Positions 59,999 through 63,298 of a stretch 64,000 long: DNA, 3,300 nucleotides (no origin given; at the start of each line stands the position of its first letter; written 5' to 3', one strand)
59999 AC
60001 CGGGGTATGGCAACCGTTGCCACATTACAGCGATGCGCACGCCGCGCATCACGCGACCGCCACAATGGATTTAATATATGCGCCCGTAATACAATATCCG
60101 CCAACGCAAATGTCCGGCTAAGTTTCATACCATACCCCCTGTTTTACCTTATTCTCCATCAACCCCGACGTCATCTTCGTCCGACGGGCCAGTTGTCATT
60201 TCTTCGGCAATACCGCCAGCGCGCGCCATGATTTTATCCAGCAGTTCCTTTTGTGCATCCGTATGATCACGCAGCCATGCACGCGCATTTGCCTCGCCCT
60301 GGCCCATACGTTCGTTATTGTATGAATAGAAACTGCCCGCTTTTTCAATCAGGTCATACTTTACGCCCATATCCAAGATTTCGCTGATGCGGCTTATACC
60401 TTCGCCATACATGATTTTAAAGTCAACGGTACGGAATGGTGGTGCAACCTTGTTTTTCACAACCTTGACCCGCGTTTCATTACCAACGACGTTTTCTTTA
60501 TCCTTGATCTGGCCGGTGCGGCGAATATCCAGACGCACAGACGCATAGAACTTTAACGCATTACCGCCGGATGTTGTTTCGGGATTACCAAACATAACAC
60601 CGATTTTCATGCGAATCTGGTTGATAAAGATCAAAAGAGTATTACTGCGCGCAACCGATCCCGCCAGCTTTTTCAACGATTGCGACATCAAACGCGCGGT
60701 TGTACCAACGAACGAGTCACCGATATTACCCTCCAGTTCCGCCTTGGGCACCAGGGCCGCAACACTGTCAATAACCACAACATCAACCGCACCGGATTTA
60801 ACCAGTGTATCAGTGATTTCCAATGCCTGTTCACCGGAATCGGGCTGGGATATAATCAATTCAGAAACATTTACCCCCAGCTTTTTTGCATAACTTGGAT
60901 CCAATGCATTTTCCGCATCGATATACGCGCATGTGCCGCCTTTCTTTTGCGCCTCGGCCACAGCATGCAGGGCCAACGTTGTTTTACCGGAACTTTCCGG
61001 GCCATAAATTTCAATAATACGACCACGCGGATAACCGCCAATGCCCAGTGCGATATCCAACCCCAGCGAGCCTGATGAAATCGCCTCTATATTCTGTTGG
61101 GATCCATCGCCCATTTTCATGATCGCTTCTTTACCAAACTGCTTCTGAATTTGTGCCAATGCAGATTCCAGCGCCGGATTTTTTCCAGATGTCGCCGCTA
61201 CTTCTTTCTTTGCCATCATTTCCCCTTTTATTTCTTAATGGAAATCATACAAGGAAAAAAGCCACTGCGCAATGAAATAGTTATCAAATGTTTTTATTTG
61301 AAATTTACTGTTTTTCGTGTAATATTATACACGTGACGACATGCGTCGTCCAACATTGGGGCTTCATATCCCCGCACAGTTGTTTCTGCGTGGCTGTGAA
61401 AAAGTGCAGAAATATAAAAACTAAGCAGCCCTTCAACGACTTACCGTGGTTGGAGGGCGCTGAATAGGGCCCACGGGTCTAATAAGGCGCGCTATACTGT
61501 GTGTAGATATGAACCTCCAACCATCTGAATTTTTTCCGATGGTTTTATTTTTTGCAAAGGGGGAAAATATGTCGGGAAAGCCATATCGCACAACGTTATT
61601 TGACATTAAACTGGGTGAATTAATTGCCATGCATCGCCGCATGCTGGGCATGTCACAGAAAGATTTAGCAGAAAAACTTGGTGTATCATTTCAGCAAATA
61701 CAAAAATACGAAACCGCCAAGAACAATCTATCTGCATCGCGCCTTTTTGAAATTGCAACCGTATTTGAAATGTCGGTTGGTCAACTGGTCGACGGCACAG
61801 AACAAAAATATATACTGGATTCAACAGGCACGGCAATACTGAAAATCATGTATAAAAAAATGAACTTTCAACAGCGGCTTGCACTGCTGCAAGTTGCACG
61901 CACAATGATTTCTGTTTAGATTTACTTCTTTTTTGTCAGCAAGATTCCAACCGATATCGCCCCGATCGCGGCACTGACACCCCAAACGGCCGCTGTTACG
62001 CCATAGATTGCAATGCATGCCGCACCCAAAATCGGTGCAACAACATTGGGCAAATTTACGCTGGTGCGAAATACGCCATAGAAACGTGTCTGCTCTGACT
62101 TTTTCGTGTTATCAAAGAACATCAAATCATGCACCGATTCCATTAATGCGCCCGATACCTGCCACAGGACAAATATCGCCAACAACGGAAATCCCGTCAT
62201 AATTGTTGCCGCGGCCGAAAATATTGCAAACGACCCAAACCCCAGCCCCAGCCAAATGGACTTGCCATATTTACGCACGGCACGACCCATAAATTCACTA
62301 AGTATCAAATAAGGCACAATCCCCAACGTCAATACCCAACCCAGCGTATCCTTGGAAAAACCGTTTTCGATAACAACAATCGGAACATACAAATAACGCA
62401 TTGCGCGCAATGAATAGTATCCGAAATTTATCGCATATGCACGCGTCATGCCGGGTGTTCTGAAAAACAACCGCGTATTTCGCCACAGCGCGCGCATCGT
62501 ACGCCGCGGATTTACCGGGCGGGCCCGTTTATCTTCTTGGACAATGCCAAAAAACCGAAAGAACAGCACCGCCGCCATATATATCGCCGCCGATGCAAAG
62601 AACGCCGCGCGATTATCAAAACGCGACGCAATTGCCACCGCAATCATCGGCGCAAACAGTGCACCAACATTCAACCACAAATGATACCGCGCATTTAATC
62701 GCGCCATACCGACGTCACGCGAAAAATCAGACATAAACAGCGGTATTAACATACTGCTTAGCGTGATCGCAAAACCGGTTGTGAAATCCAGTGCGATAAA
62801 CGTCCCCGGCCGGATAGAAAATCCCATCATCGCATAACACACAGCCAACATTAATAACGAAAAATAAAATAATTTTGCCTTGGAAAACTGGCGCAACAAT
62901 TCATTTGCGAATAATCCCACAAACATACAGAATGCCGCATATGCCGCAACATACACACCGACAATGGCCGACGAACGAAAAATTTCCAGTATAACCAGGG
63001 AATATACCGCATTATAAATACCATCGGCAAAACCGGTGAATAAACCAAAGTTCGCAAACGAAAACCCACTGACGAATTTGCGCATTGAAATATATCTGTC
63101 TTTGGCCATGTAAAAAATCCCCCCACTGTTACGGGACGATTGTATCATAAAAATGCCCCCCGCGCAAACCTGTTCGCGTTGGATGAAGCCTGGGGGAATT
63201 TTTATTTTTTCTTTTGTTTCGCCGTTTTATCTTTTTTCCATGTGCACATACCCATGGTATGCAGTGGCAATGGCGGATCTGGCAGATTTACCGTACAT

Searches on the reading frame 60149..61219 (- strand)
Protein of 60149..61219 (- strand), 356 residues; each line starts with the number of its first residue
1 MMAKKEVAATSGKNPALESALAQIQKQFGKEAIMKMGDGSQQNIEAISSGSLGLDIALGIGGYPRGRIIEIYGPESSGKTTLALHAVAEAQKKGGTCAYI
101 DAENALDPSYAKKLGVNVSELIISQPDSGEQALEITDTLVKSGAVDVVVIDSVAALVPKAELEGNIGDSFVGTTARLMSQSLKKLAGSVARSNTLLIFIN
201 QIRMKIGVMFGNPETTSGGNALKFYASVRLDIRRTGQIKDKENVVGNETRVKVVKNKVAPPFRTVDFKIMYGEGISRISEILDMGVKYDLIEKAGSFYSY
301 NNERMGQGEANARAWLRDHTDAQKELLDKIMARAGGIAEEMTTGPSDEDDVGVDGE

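Call 22: list_cluster_members(proteins=[window:60149-61219:-, window:733-1161:+, window:28604-31033:-, window:19094-20821:-])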
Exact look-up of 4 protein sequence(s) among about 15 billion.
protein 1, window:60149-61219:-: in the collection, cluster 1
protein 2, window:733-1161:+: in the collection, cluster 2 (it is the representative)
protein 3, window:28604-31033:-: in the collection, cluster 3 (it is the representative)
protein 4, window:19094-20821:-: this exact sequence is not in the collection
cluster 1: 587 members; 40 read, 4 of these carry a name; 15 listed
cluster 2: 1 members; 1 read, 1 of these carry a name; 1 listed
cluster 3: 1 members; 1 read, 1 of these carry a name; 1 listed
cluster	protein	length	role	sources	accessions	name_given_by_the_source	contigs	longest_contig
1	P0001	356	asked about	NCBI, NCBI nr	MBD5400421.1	recombinase RecA [bacterium]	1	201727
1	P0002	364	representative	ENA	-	-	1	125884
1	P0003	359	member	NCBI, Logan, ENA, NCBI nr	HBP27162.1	MAG TPA: recombinase RecA [Alphaproteobacteria bacterium] | recombinase RecA [Alphaproteobacteria bacterium]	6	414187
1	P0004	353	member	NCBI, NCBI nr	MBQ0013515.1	MAG: recombinase RecA [Proteobacteria bacterium] | recombinase RecA [Candidatus Enterousia scatequi]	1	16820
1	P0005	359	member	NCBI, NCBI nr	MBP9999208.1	MAG: recombinase RecA [Proteobacteria bacterium] | recombinase RecA [Candidatus Enterousia onthequi]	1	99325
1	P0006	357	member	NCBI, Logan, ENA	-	-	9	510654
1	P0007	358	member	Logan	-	-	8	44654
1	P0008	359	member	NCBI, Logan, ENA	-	-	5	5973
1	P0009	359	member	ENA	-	-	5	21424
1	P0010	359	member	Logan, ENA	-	-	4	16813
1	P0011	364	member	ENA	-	-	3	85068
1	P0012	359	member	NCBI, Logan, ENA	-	-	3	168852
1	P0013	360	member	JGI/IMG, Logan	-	-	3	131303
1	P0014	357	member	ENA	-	-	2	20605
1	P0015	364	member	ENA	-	-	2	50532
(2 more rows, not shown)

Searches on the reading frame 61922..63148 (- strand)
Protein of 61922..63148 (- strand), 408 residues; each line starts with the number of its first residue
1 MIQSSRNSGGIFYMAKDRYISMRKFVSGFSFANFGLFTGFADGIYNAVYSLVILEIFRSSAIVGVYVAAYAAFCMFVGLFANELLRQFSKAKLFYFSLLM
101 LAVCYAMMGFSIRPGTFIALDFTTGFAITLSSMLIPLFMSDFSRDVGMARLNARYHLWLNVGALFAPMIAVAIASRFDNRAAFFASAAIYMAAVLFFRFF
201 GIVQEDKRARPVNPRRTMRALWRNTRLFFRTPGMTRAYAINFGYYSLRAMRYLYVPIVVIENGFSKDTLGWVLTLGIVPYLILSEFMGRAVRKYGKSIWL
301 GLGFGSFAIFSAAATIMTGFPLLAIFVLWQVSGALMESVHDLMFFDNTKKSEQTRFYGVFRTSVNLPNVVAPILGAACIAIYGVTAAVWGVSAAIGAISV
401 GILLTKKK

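Call 30: find_encoding_contigs(protein=window:61922-63148:-, flank=10000, max_places=6)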
Protein window:61922-63148:- (408 aa): no gene with exactly this product is on record in the collection.

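Call 31: find_encoding_contigs(protein=window:61922-63109:-, flank=10000, max_places=6)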
Protein window:61922-63109:- (395 aa): 2 contigs read that carry it; 2 places shown.
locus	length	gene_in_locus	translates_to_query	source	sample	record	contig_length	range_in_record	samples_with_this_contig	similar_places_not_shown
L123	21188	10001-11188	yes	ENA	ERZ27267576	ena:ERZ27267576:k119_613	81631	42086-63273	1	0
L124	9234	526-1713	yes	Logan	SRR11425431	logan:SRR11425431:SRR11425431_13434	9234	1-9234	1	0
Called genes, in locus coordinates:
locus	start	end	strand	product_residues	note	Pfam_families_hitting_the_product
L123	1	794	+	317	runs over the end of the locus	-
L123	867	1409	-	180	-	-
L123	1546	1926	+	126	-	-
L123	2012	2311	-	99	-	PF22277:EncFtn-like (weak)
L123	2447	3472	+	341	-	PF12740:PETase, PF01738:DLH (weak), PF02129:Peptidase_S15, PF00326:Peptidase_S9 (faint), PF00561:Abhydrolase_1 (faint), PF12146:Hydrolase_4 (faint)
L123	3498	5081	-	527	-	PF04348:LppC, PF13458:Peripla_BP_6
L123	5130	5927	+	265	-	PF00590:TP_methylase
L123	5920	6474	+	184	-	PF03193:RsgA_GTPase (faint), PF01926:MMR_HSR1, PF02421:FeoB_N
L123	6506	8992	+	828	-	PF12705:PDDEXK_1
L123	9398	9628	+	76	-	-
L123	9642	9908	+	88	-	-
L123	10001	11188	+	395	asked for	PF00083:Sugar_tr (weak), PF07690:MFS_1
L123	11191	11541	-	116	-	PF13560:HTH_31 (weak), PF01381:HTH_3, PF12844:HTH_19 (weak), PF13443:HTH_26 (weak)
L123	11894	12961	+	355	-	PF00154:RecA_N, PF08423:Rad51 (weak), PF06745:ATPase (weak), PF27531:MT3502_N (weak), PF01637:ATPase_2 (weak), PF21096:RecA_C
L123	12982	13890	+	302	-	PF05704:Caps_synth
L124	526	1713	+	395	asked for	PF00083:Sugar_tr (weak), PF07690:MFS_1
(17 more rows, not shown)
